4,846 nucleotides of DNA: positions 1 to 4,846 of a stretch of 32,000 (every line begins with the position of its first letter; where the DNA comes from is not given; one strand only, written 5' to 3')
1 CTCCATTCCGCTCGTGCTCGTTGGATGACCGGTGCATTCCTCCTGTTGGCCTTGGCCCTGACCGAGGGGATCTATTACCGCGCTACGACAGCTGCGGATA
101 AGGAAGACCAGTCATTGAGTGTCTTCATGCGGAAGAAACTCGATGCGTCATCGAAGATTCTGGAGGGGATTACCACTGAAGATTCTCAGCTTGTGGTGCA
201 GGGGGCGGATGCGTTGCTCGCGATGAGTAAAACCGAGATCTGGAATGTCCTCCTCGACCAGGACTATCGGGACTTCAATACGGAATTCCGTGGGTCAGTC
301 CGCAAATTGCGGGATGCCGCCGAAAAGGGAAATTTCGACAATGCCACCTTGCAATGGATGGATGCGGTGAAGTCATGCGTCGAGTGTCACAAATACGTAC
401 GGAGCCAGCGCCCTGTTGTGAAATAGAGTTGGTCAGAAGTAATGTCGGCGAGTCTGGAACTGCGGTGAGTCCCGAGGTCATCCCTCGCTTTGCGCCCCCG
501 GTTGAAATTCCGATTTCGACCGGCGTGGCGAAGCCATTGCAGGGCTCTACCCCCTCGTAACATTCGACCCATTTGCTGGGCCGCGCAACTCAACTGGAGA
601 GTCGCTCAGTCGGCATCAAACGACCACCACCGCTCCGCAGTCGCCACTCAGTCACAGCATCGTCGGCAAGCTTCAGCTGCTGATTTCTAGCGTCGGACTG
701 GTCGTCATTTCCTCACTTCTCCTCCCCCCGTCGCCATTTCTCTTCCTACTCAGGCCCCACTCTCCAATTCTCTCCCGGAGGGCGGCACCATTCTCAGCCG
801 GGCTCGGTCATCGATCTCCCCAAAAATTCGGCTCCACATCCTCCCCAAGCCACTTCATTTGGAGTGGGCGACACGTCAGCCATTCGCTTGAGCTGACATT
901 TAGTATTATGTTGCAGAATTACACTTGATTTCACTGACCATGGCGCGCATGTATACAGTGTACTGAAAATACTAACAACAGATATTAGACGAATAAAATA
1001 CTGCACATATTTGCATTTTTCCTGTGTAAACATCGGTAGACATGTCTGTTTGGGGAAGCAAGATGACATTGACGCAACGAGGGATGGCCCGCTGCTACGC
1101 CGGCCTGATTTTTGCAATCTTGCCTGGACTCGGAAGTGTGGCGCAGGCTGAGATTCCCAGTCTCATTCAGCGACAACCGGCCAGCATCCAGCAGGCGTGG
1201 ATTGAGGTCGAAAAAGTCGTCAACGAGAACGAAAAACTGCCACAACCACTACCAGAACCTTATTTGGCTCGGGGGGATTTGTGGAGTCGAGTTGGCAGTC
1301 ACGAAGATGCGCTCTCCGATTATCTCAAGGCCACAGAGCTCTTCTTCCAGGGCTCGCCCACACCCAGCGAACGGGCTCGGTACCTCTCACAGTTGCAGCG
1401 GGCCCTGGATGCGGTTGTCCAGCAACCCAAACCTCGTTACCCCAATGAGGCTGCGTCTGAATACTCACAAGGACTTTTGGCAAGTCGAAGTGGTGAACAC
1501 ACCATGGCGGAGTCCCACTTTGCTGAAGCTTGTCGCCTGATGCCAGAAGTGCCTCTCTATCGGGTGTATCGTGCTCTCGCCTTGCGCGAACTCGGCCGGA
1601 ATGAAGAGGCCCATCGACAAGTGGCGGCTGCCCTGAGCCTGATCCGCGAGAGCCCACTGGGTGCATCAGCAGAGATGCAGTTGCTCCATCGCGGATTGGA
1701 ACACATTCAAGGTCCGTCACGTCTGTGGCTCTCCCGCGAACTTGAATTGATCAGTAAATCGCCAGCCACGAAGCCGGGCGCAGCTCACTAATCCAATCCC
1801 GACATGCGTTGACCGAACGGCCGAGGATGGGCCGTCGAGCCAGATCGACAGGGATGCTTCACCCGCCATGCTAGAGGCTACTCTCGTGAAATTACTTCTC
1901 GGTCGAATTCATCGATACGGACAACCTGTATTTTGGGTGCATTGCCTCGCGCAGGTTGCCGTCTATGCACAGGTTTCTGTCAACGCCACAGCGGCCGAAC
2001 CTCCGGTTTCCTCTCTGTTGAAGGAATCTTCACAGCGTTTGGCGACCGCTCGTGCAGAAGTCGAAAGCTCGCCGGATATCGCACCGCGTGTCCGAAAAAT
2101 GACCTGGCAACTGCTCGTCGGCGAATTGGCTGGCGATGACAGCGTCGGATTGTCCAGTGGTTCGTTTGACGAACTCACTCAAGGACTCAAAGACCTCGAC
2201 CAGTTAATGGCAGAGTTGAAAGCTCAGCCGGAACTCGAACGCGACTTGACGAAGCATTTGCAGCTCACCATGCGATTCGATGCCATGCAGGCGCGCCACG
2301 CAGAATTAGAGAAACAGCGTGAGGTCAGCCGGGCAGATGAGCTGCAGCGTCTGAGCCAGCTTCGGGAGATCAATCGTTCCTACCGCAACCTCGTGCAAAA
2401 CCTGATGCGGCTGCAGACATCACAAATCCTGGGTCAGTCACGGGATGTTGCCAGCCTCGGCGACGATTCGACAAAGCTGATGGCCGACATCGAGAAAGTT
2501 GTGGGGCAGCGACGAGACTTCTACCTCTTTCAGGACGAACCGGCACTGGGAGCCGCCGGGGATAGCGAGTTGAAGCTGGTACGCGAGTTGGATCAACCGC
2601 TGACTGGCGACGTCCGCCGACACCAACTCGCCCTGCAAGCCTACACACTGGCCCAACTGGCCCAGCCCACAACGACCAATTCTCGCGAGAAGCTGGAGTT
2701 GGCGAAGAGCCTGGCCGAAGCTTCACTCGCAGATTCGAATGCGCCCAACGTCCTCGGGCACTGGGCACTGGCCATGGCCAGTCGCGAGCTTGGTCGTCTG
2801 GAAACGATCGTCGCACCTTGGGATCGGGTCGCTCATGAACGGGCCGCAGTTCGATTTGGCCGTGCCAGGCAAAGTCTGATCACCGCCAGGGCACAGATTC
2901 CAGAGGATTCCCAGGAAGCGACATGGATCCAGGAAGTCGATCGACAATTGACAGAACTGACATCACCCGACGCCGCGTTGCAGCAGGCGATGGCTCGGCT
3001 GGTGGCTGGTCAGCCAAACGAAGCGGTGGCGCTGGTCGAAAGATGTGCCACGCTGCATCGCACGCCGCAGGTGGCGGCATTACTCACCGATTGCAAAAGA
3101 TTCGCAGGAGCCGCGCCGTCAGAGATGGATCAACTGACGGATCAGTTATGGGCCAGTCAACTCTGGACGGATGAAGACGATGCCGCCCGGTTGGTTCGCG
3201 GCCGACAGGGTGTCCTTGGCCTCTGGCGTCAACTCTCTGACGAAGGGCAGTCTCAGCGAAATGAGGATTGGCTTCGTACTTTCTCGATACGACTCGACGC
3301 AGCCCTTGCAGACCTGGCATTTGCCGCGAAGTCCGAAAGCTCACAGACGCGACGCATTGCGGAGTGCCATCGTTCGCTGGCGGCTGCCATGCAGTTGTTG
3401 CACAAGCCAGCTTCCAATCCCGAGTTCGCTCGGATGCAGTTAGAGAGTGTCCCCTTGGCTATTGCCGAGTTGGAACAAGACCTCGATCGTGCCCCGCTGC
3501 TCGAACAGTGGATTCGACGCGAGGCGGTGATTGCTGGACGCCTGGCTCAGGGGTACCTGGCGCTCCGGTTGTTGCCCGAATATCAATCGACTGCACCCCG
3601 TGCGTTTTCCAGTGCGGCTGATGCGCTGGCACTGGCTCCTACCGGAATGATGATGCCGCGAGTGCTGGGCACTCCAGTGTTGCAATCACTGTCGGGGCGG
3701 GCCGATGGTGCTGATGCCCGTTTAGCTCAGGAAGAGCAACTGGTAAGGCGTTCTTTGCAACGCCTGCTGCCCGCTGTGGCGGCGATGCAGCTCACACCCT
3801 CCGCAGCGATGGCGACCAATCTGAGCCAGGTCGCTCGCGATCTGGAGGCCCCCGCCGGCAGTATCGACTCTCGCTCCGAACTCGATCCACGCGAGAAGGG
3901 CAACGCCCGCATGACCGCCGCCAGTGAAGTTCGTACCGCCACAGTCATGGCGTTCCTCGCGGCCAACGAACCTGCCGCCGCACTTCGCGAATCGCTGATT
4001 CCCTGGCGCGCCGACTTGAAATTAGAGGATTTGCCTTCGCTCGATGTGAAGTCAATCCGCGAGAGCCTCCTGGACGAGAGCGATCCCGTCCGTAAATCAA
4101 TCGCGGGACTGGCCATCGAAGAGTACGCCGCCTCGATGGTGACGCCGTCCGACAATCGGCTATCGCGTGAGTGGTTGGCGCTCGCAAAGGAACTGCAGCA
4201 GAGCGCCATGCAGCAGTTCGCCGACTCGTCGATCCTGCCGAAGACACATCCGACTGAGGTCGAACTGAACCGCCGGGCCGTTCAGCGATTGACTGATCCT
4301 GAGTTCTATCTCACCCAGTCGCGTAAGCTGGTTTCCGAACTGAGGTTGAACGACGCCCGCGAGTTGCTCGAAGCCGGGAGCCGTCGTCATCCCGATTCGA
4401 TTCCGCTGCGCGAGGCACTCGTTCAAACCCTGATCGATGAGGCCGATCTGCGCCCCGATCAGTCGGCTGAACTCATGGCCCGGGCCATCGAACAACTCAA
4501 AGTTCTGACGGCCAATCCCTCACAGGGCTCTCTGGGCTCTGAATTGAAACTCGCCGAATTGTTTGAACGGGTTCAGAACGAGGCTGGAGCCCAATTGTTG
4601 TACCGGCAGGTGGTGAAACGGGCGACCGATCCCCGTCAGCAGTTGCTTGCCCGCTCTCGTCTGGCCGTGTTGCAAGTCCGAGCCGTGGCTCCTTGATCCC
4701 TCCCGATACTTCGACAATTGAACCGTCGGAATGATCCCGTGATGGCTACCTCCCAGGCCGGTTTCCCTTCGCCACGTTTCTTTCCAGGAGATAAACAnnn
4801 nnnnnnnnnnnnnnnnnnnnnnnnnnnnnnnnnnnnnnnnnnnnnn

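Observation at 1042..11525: Six-gene exported TPR / helical scaffold / vWA-like / MacB-type ABC / FGE-like cluster with no match to a characterised pathway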

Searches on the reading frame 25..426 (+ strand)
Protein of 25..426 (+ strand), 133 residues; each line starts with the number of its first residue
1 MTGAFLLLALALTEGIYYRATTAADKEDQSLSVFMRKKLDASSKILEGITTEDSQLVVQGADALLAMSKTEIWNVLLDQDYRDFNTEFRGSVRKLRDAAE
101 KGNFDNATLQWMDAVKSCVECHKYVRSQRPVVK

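Call 4: search_protein_families(library=pfam, proteins=[window:25-426:+], max_evalue=0.01)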
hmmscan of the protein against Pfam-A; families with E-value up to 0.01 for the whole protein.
window:25-426:+ (133 aa): 2 families
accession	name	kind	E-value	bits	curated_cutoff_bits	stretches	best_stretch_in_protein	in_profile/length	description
PF01322.25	Cytochrom_C_2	-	3.9e-05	25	26.5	1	34-123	30-118/121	Cytochrome C'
PF24476.1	DUF7580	-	0.00036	20.7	27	1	14-128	176-286/319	Domain of unknown function (DUF7580)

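Call 5: search_protein_families(library=ncbifam, proteins=[window:25-426:+], max_evalue=0.01)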
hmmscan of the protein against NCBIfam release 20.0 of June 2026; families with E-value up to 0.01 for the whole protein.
window:25-426:+ (133 aa): 0 families

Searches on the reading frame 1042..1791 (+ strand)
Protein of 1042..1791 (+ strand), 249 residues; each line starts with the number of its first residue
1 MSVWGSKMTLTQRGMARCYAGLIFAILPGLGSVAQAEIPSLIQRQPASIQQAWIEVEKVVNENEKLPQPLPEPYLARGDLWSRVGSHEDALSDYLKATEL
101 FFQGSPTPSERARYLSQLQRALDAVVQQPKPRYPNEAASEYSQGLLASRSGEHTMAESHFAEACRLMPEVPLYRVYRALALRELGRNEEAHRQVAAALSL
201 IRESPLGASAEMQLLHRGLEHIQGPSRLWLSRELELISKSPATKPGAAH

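Call 4: search_protein_families(library=pfam, proteins=[window:1042-1791:+], max_evalue=0.01)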
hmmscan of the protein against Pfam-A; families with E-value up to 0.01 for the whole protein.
window:1042-1791:+ (249 aa): 5 families
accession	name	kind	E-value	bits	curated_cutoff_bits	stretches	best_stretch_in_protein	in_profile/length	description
PF07719.23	TPR_2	-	6.3e-09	35.7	27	0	175-200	5-30/34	Tetratricopeptide repeat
PF13424.12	TPR_12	-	2.1e-08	34.6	30.1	1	117-168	25-76/77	Tetratricopeptide repeat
PF24575.1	TPR_Slam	-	9.7e-05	23.2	35.2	1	134-193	44-103/104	Surface lipoprotein assembly modifier, N-terminal TPR repeats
PF00515.34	TPR_1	-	0.00026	21.1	27.8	0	74-100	4-30/34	Tetratricopeptide repeat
PF13181.12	TPR_8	-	0.0095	16.5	25.7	0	74-100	4-30/34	Tetratricopeptide repeat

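Call 5: search_protein_families(library=ncbifam, proteins=[window:1042-1791:+], max_evalue=0.01)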
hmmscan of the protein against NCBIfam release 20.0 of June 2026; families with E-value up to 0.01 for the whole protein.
window:1042-1791:+ (249 aa): 4 families
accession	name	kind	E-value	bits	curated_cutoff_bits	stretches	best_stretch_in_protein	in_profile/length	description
NF047371.1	FlcA_CTERM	equivalog_domain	0.0044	15.5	300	0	134-169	119-154/646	periplasmic flagellar collar protein FlcA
TIGR02917.1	PEP_TPR_lipo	equivalog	0.0052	14.7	312.2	1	77-203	199-327/899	XrtA/PEP-CTERM system TPR-repeat protein PrsT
NF041054.1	WAxxUGC_long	equivalog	0.0063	15.8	300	1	120-174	257-313/354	ResA-like WAxxUGC motif-containing protein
NF033920.0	C39_PA2778_fam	equivalog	0.0071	15.8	150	1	76-200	135-253/255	PA2778 family cysteine peptidase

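Call 6: search_protein_families(library=padloc, proteins=[window:1042-1791:+], max_evalue=0.01)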
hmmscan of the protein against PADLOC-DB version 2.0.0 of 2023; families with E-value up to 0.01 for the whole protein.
window:1042-1791:+ (249 aa): 0 families

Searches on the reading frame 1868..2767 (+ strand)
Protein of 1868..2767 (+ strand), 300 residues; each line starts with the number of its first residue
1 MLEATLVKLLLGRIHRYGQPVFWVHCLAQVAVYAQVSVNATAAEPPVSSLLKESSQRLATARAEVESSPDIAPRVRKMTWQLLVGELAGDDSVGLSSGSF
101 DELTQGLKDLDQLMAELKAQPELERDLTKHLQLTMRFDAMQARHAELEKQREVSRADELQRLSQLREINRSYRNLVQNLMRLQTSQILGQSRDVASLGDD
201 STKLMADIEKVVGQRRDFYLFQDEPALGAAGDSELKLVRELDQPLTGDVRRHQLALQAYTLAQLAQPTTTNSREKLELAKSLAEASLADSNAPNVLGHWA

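Call 71: search_protein_families(library=pfam, proteins=[window:1868-2767:+], max_evalue=1)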
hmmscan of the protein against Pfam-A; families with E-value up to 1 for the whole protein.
window:1868-2767:+ (300 aa): 1 family
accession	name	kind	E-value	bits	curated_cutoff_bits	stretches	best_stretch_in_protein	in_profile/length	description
PF24319.2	DUF7491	-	0.029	15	30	1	97-158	24-86/90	Coiled-coil region of unknown function (DUF7491)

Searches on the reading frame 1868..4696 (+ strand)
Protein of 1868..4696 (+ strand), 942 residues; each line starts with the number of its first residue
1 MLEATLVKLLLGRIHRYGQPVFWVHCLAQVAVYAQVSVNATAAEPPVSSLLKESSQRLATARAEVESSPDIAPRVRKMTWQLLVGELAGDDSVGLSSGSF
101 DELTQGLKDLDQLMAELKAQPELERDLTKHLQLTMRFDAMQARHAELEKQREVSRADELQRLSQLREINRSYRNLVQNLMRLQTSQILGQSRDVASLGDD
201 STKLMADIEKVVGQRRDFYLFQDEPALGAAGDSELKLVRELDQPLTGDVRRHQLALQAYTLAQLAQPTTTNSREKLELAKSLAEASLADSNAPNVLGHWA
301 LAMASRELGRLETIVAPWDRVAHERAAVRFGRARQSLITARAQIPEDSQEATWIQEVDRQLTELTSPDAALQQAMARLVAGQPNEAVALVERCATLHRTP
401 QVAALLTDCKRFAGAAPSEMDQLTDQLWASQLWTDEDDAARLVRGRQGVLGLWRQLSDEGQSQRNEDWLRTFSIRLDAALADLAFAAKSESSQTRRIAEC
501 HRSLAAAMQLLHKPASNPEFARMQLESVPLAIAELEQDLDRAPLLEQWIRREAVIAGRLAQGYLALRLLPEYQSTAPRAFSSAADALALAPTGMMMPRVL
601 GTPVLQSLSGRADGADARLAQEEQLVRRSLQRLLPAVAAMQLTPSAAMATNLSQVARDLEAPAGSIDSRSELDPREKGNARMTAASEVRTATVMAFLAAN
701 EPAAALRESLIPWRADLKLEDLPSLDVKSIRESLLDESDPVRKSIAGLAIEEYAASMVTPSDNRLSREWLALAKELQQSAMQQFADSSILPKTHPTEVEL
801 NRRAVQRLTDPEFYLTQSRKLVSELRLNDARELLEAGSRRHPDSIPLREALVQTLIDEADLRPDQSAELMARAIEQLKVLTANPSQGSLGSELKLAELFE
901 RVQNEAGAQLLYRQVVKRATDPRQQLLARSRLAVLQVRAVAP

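Call 4: search_protein_families(library=pfam, proteins=[window:1868-4696:+], max_evalue=0.01)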
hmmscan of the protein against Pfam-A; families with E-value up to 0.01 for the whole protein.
window:1868-4696:+ (942 aa): 1 family
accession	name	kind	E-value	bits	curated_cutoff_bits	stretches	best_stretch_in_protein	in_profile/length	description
PF24319.2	DUF7491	-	0.005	17.5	30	0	98-158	25-86/90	Coiled-coil region of unknown function (DUF7491)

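Call 5: search_protein_families(library=ncbifam, proteins=[window:1868-4696:+], max_evalue=0.01)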
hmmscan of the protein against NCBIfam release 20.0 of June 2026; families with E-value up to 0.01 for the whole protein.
window:1868-4696:+ (942 aa): 0 families

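Call 6: search_protein_families(library=padloc, proteins=[window:1868-4696:+], max_evalue=0.01)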
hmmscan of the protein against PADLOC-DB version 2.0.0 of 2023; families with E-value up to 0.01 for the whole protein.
window:1868-4696:+ (942 aa): 0 families

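Call 26: find_homologous_proteins(query=window:1868-4696:+, max_evalue=0.001)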
Query window:1868-4696:+ (942 aa): 10 proteins with E <= 0.001 among 8000 candidates.
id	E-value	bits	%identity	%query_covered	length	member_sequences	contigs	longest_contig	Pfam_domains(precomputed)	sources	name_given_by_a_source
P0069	0.0e+0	1829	92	100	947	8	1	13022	-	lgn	-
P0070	0.0e+0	1659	85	99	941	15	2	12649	-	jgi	-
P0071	0.0e+0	1579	81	100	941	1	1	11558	-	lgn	-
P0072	0.0e+0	1397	76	96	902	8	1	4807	-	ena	-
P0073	0.0e+0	1321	69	100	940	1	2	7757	-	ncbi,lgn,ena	-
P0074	2.3e-288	977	55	97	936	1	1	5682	-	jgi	jgi:hypothetical protein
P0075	9.8e-260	883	52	95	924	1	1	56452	-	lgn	-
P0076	1.2e-142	495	36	100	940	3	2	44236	PF13424.13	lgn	-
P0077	7.9e-116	407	32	97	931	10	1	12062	-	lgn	-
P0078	3.9e-89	318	31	93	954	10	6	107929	-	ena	-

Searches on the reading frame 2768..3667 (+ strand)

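Call 71: search_protein_families(library=pfam, proteins=[window:2768-3667:+], max_evalue=1)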
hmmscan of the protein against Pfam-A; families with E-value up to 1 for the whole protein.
window:2768-3667:+ (300 aa): 2 families
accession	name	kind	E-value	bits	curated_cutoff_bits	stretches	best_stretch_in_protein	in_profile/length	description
PF13312.11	DUF4081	-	0.17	12.6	25.3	0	116-165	23-72/105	Domain of unknown function (DUF4081)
PF13428.12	TPR_14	-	0.43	11.9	23.5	1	67-100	1-35/44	Tetratricopeptide repeat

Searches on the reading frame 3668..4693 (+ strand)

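Call 71: search_protein_families(library=pfam, proteins=[window:3668-4693:+], max_evalue=1)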
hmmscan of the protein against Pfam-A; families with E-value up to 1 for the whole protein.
window:3668-4693:+ (342 aa): 1 family
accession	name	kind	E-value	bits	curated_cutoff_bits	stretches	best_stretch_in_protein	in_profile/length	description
PF13428.12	TPR_14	-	0.47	11.8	23.5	1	226-253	16-43/44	Tetratricopeptide repeat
